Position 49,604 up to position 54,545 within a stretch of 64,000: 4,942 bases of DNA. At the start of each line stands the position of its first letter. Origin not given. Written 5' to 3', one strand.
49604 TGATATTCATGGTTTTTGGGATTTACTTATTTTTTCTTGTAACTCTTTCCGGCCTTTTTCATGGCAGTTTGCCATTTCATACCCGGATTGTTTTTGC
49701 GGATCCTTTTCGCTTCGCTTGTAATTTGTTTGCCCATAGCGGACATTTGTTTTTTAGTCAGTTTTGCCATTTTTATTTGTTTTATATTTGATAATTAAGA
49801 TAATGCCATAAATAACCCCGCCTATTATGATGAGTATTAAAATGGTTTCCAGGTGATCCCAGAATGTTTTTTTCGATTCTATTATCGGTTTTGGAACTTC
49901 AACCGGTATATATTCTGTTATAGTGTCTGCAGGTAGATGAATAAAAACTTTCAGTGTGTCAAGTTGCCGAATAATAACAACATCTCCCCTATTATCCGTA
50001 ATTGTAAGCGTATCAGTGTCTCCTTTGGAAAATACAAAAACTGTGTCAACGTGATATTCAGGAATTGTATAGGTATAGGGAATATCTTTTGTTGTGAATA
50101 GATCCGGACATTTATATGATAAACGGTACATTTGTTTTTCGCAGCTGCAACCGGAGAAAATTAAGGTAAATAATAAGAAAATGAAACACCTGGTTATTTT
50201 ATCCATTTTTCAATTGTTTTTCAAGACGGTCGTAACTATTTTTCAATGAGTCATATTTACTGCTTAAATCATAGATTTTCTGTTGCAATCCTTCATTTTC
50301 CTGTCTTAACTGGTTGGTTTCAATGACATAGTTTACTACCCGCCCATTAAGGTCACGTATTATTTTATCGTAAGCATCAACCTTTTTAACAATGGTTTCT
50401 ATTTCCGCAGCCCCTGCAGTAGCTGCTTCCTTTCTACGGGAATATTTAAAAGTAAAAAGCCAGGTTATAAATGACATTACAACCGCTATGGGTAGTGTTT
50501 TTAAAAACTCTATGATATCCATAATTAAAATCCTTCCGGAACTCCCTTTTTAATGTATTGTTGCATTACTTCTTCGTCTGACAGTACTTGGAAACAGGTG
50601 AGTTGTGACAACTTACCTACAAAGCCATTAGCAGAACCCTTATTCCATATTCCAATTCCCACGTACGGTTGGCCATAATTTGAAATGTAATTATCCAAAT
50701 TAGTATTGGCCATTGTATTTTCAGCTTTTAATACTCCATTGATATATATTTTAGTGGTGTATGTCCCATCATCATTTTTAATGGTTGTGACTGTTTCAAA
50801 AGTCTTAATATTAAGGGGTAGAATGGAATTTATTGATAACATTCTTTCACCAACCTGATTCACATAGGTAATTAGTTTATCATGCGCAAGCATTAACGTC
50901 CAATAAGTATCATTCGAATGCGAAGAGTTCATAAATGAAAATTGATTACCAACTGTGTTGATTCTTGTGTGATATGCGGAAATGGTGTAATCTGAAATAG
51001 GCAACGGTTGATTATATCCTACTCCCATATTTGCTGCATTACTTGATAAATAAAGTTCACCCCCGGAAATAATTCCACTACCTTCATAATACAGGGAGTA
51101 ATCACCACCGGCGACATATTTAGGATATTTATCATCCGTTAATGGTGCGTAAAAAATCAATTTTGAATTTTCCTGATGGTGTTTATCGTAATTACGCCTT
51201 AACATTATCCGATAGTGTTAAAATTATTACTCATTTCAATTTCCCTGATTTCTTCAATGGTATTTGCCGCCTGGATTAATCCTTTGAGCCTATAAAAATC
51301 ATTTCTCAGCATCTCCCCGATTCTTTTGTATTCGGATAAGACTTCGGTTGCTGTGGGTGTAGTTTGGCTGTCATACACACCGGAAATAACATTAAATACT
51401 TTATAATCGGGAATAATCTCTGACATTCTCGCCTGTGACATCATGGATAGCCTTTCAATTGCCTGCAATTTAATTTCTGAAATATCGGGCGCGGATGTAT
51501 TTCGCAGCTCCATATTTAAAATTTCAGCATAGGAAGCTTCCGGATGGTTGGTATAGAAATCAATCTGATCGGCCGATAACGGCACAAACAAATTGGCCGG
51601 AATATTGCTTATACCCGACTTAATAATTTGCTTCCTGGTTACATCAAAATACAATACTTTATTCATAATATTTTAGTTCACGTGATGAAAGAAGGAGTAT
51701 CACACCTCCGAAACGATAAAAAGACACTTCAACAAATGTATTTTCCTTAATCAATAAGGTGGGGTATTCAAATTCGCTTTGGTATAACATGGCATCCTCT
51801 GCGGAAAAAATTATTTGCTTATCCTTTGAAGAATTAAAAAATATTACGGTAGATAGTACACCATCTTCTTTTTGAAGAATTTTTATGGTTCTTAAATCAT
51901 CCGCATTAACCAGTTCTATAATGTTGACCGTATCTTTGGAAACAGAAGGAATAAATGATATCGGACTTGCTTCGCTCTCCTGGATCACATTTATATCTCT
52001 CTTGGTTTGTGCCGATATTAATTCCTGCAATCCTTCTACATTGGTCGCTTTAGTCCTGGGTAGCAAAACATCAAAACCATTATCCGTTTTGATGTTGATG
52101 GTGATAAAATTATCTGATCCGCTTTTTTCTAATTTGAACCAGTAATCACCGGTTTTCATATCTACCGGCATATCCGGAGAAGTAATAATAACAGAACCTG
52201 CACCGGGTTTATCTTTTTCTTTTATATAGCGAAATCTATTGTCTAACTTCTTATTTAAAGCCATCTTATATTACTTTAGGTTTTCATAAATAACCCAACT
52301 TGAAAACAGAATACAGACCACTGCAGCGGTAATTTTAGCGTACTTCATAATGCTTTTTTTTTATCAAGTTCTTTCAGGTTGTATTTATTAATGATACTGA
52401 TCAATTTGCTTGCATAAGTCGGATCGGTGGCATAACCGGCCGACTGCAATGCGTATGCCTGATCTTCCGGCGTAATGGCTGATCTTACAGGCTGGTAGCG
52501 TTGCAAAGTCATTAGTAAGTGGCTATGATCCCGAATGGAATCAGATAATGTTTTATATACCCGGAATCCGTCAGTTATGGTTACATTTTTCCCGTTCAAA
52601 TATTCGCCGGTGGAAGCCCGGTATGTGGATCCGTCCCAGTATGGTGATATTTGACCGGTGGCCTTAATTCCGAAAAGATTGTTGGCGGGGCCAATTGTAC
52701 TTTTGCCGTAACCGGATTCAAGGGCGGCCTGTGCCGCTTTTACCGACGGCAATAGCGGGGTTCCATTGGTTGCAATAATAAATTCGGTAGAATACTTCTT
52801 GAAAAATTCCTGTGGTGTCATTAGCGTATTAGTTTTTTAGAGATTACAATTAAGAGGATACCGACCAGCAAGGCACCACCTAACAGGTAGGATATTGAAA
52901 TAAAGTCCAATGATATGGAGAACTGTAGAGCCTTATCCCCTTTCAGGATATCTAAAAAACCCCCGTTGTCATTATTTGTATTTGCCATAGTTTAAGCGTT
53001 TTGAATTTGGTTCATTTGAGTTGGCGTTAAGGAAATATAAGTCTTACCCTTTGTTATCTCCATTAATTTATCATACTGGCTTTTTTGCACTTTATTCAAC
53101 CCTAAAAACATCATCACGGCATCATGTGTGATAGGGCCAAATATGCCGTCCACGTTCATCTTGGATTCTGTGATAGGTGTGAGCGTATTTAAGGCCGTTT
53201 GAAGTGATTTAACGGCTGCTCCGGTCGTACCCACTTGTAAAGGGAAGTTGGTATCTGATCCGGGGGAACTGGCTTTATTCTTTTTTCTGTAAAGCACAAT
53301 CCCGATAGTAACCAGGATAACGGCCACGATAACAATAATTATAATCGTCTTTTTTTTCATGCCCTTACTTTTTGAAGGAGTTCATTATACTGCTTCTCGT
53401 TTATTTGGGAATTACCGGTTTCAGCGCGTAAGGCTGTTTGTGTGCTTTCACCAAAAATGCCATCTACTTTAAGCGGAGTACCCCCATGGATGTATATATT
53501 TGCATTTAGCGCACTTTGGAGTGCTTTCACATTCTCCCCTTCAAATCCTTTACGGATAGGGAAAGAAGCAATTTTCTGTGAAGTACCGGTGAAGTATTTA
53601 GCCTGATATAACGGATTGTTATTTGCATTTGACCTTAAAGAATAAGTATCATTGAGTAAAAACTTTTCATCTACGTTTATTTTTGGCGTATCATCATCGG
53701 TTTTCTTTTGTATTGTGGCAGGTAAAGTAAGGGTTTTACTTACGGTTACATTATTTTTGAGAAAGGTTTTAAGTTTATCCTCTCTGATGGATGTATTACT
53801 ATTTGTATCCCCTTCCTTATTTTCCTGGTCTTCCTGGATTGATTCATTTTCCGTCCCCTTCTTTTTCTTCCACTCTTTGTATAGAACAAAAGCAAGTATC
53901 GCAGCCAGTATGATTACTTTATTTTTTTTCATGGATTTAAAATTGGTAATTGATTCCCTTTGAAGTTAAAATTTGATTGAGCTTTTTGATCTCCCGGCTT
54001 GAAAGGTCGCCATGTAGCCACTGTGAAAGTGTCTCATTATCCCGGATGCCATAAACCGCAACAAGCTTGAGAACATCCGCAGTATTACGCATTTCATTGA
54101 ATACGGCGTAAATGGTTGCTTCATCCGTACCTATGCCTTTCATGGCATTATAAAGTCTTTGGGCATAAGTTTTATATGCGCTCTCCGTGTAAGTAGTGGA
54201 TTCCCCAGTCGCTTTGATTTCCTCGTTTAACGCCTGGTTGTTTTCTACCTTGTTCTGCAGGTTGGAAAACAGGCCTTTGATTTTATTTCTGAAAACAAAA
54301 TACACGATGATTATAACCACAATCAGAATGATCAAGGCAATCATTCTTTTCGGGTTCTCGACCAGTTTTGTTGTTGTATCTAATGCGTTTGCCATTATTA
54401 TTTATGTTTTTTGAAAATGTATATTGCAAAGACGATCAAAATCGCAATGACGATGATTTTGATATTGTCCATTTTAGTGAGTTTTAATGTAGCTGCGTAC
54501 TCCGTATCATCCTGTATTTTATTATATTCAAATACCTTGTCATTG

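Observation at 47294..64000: tRNA-Pro-integrated element with phage-like functions but no tailed-phage hallmark genes: candidate non-tailed membrane-containing or pleomorphic temperate virus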

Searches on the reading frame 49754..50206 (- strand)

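Call 5: search_protein_families(library=pfam, max_evalue=0.01, proteins=[window:49754-50206:-])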
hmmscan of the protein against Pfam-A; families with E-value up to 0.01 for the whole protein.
window:49754-50206:- (150 aa): 1 family
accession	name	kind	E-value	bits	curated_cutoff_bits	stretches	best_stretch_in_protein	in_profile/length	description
PF13314.11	DUF4083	-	0.0078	16.6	25.4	0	117-146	4-33/57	Domain of unknown function (DUF4083)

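Call 8: search_protein_families(library=phrogs, max_evalue=0.01, proteins=[window:49754-50206:-])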
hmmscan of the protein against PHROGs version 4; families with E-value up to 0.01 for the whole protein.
window:49754-50206:- (150 aa): 0 families

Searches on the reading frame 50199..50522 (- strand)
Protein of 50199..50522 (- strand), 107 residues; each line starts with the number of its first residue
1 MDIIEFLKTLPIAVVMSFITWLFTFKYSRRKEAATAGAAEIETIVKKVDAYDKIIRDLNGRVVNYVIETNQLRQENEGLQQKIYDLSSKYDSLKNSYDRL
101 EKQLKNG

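Call 5: search_protein_families(library=pfam, max_evalue=0.01, proteins=[window:50199-50522:-])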
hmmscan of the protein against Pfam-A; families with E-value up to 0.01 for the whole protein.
window:50199-50522:- (107 aa): 10 families
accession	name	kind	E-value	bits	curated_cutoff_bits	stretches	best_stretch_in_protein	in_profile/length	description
PF04977.20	DivIC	-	1.6e-05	25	28.9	1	69-103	26-60/80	Septum formation initiator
PF25014.1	NET2A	-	0.00079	19.8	33.1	1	34-106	120-192/235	NET2A-like domain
PF25450.1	Rab11-FIP3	-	0.00096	19.9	31.9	1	45-105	39-99/125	Rab11-FIP3-like domain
PF13870.11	CCDC113_CCDC96_CC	-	0.0018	18.5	31.6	1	39-106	49-116/177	CCDC113/CCDC96, coiled-coil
PF15908.10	HMMR_C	-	0.003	18.3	28.6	1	25-105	49-126/157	Hyaluronan mediated motility receptor C-terminal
PF07195.17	FliD_C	-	0.0031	17.4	25.4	1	51-105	166-221/236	Flagellar hook-associated protein 2 C-terminus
PF14362.11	DUF4407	-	0.0035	17.1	31.3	1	12-105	92-165/297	Domain of unknown function (DUF4407)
PF00261.25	Tropomyosin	-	0.0037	17.2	38.6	1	42-105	170-233/242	Tropomyosin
PF10473.14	CENP-F_leu_zip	-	0.0064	17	34.5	1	38-103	51-116/140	Leucine-rich repeats of kinetochore protein Cenp-F/LEK1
PF02183.23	HALZ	-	0.0082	16.7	28.1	0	88-103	12-27/43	Homeobox associated leucine zipper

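Call 8: search_protein_families(library=phrogs, max_evalue=0.01, proteins=[window:50199-50522:-])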
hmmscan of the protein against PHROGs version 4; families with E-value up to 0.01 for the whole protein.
window:50199-50522:- (107 aa): 8 families
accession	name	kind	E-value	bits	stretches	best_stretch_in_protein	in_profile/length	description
phrog_32423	-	unknown function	8.5e-08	33.4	1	14-86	14-86/112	-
phrog_6664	-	unknown function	0.00015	23.2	1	12-85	11-84/97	-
phrog_2658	-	other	0.0022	19.3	0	6-103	11-109/126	hol-like chemotaxis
phrog_3671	-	unknown function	0.0027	18.9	0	12-103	16-79/87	-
phrog_18012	-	unknown function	0.0029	19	1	64-105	4-45/104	-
phrog_5777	-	unknown function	0.0033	18.7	1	9-105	19-109/169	-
phrog_7303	-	unknown function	0.0083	17.2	0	44-104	6-59/80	-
phrog_6631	-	unknown function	0.0097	16.4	1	31-105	32-112/251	-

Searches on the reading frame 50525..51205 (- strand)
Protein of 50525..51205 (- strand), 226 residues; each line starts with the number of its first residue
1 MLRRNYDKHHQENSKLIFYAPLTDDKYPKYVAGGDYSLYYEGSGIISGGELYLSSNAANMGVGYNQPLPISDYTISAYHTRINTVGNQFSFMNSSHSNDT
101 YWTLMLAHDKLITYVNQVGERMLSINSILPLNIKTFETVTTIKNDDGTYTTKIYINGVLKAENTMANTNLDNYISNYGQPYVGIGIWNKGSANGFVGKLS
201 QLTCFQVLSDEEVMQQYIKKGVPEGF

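Call 5: search_protein_families(library=pfam, max_evalue=0.01, proteins=[window:50525-51205:-])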
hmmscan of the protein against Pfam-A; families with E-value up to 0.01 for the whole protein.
window:50525-51205:- (226 aa): 1 family
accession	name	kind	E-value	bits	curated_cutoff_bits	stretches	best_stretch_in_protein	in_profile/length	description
PF13385.13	Laminin_G_3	-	2.7e-07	31.3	27.6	1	66-213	12-150/151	Concanavalin A-like lectin/glucanases superfamily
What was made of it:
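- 50525..52264 (-): Variable block of three proteins: LamG-fold 226 aa, 153 aa and 201 aa. These are candidate vertex or receptor-binding proteins. Laminin_G_3 E 2.7e-7 (call 5).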

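Call 8: search_protein_families(library=phrogs, max_evalue=0.01, proteins=[window:50525-51205:-])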
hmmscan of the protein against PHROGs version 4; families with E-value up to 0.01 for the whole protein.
window:50525-51205:- (226 aa): 0 families

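Call 91: search_solved_structures(query=window:50525-51205:-, max_evalue=0.5)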
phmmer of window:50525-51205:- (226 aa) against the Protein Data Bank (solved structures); distinct sequences matched with E-value up to 0.5: 1.
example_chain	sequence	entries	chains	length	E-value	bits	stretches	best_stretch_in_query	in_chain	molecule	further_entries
3aq3_A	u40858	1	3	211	0.4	13.4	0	82-142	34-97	6b protein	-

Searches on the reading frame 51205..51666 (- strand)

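Call 5: search_protein_families(library=pfam, max_evalue=0.01, proteins=[window:51205-51666:-])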
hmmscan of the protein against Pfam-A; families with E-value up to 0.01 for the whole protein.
window:51205-51666:- (153 aa): 0 families

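Call 8: search_protein_families(library=phrogs, max_evalue=0.01, proteins=[window:51205-51666:-])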
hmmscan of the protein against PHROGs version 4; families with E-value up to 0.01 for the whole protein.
window:51205-51666:- (153 aa): 1 family
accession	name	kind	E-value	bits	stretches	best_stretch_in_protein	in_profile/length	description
phrog_9507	-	unknown function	0.0042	18.1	1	33-146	28-135/175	-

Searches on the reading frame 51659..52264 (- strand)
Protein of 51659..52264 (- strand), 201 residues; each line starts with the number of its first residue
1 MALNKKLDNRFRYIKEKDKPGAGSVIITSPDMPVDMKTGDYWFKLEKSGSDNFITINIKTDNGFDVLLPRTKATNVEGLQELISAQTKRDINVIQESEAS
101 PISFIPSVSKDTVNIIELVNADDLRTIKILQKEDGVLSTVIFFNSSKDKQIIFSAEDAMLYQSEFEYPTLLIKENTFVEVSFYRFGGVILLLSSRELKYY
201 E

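Call 5: search_protein_families(library=pfam, max_evalue=0.01, proteins=[window:51659-52264:-])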
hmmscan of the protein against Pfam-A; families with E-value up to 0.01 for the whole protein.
window:51659-52264:- (201 aa): 0 families

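Call 8: search_protein_families(library=phrogs, max_evalue=0.01, proteins=[window:51659-52264:-])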
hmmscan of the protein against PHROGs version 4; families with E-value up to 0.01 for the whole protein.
window:51659-52264:- (201 aa): 0 families

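Call 90: search_solved_structures(query=window:51659-52264:-, max_evalue=0.5)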
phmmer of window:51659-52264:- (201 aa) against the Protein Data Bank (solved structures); distinct sequences matched with E-value up to 0.5: 6.
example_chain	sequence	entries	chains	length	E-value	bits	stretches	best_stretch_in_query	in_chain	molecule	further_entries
5h5t_A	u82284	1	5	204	0.044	16.5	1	37-95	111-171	Flagellar hook-associated protein 2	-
9m68_A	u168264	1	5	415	0.076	15.8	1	37-106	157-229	Flagellar hook-associated protein 2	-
9m6h_A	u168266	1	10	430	0.08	15.7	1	37-106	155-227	Flagellar hook-associated protein 2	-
9m6i_A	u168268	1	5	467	0.082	15.7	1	38-106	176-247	Flagellar hook-associated protein 2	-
9u4r_AC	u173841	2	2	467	0.086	15.6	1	37-106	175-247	Flagellar hook-associated protein 2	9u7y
9gnz_R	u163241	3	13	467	0.087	15.6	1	37-106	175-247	Flagellar hook-associated protein 2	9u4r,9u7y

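Call 99: search_protein_families(library=padloc, max_evalue=0.001, proteins=[window:51659-52264:-])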
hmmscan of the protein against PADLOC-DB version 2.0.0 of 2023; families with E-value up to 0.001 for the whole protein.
window:51659-52264:- (201 aa): 0 families

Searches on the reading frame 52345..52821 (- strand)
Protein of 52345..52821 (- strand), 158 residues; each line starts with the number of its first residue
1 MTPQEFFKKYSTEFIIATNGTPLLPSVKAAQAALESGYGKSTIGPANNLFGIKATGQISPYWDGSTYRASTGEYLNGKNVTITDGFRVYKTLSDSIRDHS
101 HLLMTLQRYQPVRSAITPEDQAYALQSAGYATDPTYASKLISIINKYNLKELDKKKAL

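Call 5: search_protein_families(library=pfam, max_evalue=0.01, proteins=[window:52345-52821:-])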
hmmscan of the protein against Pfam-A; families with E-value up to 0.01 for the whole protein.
window:52345-52821:- (158 aa): 1 family
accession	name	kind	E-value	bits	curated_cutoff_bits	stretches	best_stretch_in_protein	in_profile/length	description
PF01832.25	Glucosaminidase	-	5.9e-31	108.1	30.2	1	17-149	7-123/123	Mannosyl-glycoprotein endo-beta-N-acetylglucosaminidase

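Call 8: search_protein_families(library=phrogs, max_evalue=0.01, proteins=[window:52345-52821:-])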
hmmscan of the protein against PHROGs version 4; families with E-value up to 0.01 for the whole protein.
window:52345-52821:- (158 aa): 8 families
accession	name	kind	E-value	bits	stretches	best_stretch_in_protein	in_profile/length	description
phrog_3513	-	lysis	2.6e-50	172.5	1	1-156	641-794/1434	endolysin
phrog_1309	-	lysis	1.3e-37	131.2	1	22-155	19-153/410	endolysin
phrog_12727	-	lysis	2.1e-37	130.3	1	3-155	3-153/393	endolysin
phrog_18032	-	lysis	3.8e-36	126.1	1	6-155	7-155/248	endolysin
phrog_10967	-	lysis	1.3e-28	101.5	1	21-154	22-154/266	endolysin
phrog_10051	-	lysis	2.9e-17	64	1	25-152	99-216/455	endolysin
phrog_8251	-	lysis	1.7e-16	61.6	1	46-154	49-149/250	endolysin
phrog_326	-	other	1.7e-15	57.3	1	4-154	128-279/985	tail protein with endopeptidase domain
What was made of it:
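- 52345..52821 (-): GH73 N-acetylglucosaminidase, 158 aa (lysin). Pfam Glucosaminidase E 5.9e-31; PHROG endolysin E 2.6e-50 (calls 5, 8).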

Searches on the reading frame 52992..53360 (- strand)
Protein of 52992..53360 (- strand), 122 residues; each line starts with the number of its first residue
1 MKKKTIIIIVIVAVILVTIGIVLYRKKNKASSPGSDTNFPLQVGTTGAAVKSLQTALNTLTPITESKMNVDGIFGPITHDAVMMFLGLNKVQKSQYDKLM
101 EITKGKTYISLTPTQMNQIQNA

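Call 5: search_protein_families(library=pfam, max_evalue=0.01, proteins=[window:52992-53360:-])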
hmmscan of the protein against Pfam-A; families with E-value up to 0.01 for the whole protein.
window:52992-53360:- (122 aa): 2 families
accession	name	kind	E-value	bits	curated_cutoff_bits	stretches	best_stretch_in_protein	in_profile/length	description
PF01471.23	PG_binding_1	-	5.1e-05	23.8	23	1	46-85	1-37/57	Putative peptidoglycan binding domain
PF09374.15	PG_binding_3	-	0.0013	19.3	24.6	1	49-117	2-63/76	Predicted Peptidoglycan domain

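Call 8: search_protein_families(library=phrogs, max_evalue=0.01, proteins=[window:52992-53360:-])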
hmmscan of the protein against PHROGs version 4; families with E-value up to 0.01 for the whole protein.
window:52992-53360:- (122 aa): 6 families
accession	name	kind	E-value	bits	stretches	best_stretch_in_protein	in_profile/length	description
phrog_1493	-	lysis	1.3e-05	25.5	1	20-98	211-295/394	endolysin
phrog_2649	-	lysis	4.5e-05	24.4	1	37-90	171-220/261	endolysin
phrog_23452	-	unknown function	0.0002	22.5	1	30-93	44-112/135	-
phrog_1224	-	head and packaging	0.00022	21.6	1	41-87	4-46/438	endolysin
phrog_1512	-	lysis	0.00083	20.4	1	28-94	165-231/314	endolysin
phrog_315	-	lysis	0.0062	16.1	0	46-107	416-475/677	endolysin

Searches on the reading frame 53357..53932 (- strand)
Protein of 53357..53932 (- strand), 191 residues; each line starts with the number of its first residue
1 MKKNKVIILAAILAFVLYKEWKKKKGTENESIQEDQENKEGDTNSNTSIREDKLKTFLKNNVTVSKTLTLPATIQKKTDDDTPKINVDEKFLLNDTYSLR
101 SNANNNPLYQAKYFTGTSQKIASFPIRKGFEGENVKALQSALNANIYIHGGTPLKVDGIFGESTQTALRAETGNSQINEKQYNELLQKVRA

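Call 5: search_protein_families(library=pfam, max_evalue=0.01, proteins=[window:53357-53932:-])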
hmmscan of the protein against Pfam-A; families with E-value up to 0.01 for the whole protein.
window:53357-53932:- (191 aa): 2 families
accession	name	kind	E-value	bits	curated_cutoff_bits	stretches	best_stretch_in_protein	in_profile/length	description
PF01471.23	PG_binding_1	-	7.1e-06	26.6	23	1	132-170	2-36/57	Putative peptidoglycan binding domain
PF09374.15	PG_binding_3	-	0.0051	17.4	24.6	1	135-175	3-40/76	Predicted Peptidoglycan domain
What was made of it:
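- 52992..53932 (-): Two membrane-anchored peptidoglycan-binding proteins, 122 and 191 aa. PG_binding_1 E 5e-5 and 7e-6 (call 5).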

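Call 8: search_protein_families(library=phrogs, max_evalue=0.01, proteins=[window:53357-53932:-])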
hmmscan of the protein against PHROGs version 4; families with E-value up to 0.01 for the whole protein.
window:53357-53932:- (191 aa): 5 families
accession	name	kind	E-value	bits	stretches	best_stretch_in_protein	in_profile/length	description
phrog_2649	-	lysis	1.7e-07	32.3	1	63-170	149-214/261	endolysin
phrog_1493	-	lysis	5e-06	26.9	1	44-170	199-284/394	endolysin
phrog_1224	-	head and packaging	0.00011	22.6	1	127-172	5-45/438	endolysin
phrog_1512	-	lysis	0.0077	17.3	1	120-182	172-233/314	endolysin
phrog_12853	-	unknown function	0.0084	17.5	0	135-169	95-130/131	-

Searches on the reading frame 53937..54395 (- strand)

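Call 6: search_protein_families(library=pfam, max_evalue=0.01, proteins=[window:53937-54395:-])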
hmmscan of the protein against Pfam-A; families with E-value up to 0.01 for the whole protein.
window:53937-54395:- (152 aa): 3 families
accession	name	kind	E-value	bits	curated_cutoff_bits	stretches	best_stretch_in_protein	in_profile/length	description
PF00191.25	Annexin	-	0.00023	21.6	25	1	78-132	3-56/66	Annexin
PF16982.10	Flp1_like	-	0.00056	19.8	33.5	1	19-53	12-46/49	Putative Flagellin, Flp1-like, domain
PF00430.23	ATP-synt_B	-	0.0081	16.7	28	0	20-84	5-63/132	ATP synthase B/B' CF(0)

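Call 7: search_protein_families(library=phrogs, max_evalue=0.01, proteins=[window:53937-54395:-])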
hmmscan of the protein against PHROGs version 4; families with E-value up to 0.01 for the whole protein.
window:53937-54395:- (152 aa): 3 families
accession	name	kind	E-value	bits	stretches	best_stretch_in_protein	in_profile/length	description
phrog_3751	-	moron, auxiliary metabolic gene and host takeover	1.2e-05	26.7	1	19-74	10-64/92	membrane protein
phrog_4525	-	unknown function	0.0038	18.2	1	13-77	64-128/206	-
phrog_739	-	lysis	0.0081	17.4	0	18-85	8-78/122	Rz-like spanin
